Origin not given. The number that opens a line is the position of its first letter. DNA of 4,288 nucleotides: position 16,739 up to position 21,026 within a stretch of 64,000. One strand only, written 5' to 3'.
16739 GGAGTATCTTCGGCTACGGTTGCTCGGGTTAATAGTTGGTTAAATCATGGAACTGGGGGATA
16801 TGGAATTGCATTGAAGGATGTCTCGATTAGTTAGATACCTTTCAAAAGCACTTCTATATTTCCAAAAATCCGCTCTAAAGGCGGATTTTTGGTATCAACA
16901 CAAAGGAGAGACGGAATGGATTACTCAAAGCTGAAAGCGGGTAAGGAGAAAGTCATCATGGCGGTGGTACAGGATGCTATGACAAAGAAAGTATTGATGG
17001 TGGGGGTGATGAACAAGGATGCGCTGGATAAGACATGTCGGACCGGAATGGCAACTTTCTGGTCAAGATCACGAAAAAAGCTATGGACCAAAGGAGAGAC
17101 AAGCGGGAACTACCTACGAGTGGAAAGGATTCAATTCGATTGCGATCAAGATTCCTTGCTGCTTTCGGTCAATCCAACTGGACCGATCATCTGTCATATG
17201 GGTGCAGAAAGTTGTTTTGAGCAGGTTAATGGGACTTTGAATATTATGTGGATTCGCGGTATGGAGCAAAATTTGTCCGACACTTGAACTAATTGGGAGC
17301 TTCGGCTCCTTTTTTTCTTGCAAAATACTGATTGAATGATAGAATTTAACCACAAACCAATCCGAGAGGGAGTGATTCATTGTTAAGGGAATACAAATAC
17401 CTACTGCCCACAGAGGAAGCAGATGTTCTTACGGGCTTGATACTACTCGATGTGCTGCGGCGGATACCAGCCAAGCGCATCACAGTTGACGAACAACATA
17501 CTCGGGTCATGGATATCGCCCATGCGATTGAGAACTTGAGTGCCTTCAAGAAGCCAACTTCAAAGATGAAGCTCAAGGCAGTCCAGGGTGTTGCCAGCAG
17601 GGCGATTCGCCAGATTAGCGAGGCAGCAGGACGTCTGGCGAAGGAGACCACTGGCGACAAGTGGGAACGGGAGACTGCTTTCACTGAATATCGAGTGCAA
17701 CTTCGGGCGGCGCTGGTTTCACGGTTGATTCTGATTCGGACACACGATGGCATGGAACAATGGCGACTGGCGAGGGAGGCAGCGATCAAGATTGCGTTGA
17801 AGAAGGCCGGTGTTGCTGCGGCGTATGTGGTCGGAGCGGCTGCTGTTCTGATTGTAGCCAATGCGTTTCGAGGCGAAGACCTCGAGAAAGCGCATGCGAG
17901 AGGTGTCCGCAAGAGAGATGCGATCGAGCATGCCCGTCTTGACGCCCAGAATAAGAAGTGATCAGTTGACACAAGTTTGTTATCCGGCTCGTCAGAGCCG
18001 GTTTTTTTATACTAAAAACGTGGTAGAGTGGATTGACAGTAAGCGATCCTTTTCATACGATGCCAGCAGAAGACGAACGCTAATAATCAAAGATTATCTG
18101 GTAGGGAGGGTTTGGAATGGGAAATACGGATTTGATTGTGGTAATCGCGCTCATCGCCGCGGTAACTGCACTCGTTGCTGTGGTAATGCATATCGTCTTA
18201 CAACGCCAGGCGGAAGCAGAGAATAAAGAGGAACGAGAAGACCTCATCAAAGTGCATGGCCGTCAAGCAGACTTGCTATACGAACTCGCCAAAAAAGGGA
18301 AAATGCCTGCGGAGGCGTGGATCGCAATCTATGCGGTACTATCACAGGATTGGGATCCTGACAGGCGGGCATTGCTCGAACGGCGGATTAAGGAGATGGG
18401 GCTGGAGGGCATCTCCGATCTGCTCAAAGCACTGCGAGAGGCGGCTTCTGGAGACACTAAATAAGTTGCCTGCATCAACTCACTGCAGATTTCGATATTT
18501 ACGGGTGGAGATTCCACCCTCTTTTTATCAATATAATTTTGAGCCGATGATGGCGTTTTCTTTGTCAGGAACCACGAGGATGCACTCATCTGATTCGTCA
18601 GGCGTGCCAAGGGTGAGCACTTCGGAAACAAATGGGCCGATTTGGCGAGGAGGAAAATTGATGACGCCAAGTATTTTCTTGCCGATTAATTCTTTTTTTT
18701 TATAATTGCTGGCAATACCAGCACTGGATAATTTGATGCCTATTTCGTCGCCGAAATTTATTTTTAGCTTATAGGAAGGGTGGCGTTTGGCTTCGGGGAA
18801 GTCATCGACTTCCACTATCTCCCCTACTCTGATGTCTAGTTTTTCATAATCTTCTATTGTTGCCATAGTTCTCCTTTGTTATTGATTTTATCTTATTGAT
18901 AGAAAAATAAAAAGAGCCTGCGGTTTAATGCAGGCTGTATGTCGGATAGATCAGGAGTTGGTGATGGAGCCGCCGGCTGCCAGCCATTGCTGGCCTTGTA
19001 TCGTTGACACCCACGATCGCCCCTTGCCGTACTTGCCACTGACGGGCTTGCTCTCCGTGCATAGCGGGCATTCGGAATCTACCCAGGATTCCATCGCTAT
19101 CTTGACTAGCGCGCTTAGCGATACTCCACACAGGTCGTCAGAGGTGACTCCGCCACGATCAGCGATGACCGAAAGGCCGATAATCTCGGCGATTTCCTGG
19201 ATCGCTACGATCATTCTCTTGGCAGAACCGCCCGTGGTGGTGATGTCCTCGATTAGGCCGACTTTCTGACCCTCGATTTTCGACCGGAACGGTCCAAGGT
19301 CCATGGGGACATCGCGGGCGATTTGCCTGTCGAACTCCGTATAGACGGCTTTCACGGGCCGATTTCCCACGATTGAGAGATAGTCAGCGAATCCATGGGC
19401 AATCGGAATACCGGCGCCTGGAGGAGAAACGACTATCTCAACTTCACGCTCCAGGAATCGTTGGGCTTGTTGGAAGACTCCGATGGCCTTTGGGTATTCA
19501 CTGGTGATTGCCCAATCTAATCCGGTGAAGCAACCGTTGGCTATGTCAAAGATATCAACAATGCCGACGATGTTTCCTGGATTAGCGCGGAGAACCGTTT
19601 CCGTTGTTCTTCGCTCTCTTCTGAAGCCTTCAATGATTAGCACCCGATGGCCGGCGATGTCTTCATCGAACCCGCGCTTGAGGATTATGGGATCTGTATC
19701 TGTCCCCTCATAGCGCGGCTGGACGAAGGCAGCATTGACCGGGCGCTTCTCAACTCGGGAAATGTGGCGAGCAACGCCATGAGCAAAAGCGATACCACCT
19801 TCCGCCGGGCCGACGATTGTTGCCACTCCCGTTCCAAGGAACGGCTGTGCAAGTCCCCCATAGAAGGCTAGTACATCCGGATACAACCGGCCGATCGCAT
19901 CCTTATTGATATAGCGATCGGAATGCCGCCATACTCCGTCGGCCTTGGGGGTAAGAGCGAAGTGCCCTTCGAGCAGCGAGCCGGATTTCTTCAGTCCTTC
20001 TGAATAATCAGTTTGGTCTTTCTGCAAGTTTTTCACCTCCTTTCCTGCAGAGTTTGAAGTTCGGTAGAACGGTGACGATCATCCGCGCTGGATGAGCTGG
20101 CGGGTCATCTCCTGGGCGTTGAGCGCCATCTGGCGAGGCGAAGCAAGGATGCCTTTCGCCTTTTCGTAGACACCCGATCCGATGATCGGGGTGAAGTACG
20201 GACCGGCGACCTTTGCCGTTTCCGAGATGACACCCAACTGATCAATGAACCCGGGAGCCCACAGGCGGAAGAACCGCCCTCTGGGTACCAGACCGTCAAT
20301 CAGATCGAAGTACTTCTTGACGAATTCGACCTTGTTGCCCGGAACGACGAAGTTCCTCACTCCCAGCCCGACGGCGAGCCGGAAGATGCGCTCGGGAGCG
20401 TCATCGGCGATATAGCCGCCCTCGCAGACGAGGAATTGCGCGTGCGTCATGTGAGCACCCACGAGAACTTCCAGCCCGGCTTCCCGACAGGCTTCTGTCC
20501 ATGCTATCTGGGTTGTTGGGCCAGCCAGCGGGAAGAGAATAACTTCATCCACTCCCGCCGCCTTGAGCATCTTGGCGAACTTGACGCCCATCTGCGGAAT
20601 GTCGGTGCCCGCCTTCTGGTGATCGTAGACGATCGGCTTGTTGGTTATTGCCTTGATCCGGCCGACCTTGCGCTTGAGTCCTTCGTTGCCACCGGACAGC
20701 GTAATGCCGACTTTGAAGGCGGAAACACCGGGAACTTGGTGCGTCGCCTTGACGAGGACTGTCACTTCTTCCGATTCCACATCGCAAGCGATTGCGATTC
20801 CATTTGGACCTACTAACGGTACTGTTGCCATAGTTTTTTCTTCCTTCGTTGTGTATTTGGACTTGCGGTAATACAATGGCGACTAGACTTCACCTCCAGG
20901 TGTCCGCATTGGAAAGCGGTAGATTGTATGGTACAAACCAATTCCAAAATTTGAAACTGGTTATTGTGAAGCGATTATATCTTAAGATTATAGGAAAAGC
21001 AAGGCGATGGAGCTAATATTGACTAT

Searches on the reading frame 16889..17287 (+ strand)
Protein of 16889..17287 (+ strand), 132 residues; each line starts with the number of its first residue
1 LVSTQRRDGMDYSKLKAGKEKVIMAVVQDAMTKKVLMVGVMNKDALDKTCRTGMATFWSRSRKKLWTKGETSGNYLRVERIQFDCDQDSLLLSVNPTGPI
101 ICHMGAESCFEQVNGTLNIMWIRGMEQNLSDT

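Call 95: search_protein_families(library=pfam, proteins=[window:16889-17287:+], max_evalue=0.001)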
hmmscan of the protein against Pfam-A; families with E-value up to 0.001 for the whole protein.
window:16889-17287:+ (132 aa): 1 family
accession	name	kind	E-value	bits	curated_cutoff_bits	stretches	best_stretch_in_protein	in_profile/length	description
PF01502.23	PRA-CH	-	4.4e-32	110.2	27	1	37-111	1-74/74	Phosphoribosyl-AMP cyclohydrolase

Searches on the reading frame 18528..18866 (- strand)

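Call 95: search_protein_families(library=pfam, proteins=[window:18528-18866:-], max_evalue=0.001)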
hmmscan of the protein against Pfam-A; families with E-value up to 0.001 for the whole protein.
window:18528-18866:- (112 aa): 1 family
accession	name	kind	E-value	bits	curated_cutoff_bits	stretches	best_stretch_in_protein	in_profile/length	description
PF01588.26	tRNA_bind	-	2.1e-11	44.2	27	1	12-103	1-90/96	Putative tRNA binding domain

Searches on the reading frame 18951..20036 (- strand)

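Call 5: search_protein_families(library=pfam, proteins=[window:18951-20036:-], max_evalue=0.1)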
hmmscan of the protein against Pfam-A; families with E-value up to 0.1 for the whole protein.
window:18951-20036:- (361 aa): 2 families
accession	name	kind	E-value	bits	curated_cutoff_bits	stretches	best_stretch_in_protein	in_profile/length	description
PF00156.33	Pribosyltran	-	1.6e-08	34.5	26.3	2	72-136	31-94/158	Phosphoribosyl transferase domain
PF22422.2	MGH1-like_GH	-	0.062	13.3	27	1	30-120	69-154/356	Mannosylglycerate hydrolase MGH1-like glycoside hydrolase domain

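Call 12: search_protein_families(library=ncbifam, proteins=[window:18951-20036:-], max_evalue=0.1)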
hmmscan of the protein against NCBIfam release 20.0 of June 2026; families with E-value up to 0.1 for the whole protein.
window:18951-20036:- (361 aa): 11 families
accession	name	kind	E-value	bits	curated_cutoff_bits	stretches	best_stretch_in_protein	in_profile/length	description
TIGR01367.1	pyrE_Therm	equivalog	7.1e-24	84.4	150.25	2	197-333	57-182/187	orotate phosphoribosyltransferase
TIGR00336.1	pyrE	equivalog_domain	4.1e-08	33.2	106.8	1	198-296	54-149/173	orotate phosphoribosyltransferase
NF002620.0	PRK02277.1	subfamily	2.5e-06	27.3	115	1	197-314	85-198/201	orotate phosphoribosyltransferase-like protein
TIGR01743.1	purR_Bsub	equivalog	2e-05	23.7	258.7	1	251-300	189-239/268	pur operon repressor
NF005592.0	PRK07322.1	subfamily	0.00099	18.5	143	1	248-291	112-156/180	adenine phosphoribosyltransferase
NF002635.0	PRK02304.1-4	subfamily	0.0033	17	146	1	255-316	114-177/188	adenine phosphoribosyltransferase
NF040646.1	HPT_Archaea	equivalog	0.0035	17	200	1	255-315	113-176/184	hypoxanthine/guanine phosphoribosyltransferase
TIGR01203.1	HGPRTase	equivalog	0.0055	16.5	150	0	73-137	30-93/167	hypoxanthine phosphoribosyltransferase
NF009211.0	PRK12560.1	equivalog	0.01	15.6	188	0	191-286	44-144/187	adenine phosphoribosyltransferase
NF003549.0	PRK05205.1-5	equivalog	0.024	14.1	138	0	251-295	94-140/182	bifunctional pyr operon transcriptional regulator/uracil phosphoribosyltransferase PyrR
NF001729.0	PRK00455.1-3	equivalog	0.049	13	245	0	254-285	124-155/231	orotate phosphoribosyltransferase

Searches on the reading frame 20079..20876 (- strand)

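Call 5: search_protein_families(library=pfam, proteins=[window:20079-20876:-], max_evalue=0.1)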
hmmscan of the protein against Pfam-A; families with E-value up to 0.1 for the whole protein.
window:20079-20876:- (265 aa): 1 family
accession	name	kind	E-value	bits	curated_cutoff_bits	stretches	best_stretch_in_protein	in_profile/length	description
PF00215.30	OMPdecase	-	0.032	14.5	27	1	29-199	5-174/221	Orotidine 5'-phosphate decarboxylase / HUMPS family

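Call 12: search_protein_families(library=ncbifam, proteins=[window:20079-20876:-], max_evalue=0.1)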
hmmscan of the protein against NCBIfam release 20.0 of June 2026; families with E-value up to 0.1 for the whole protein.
window:20079-20876:- (265 aa): 1 family
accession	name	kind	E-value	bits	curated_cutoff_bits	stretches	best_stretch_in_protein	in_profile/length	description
NF010386.0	PRK13813.1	equivalog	1.1e-06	28.4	208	1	27-240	7-200/216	orotidine 5'-phosphate decarboxylase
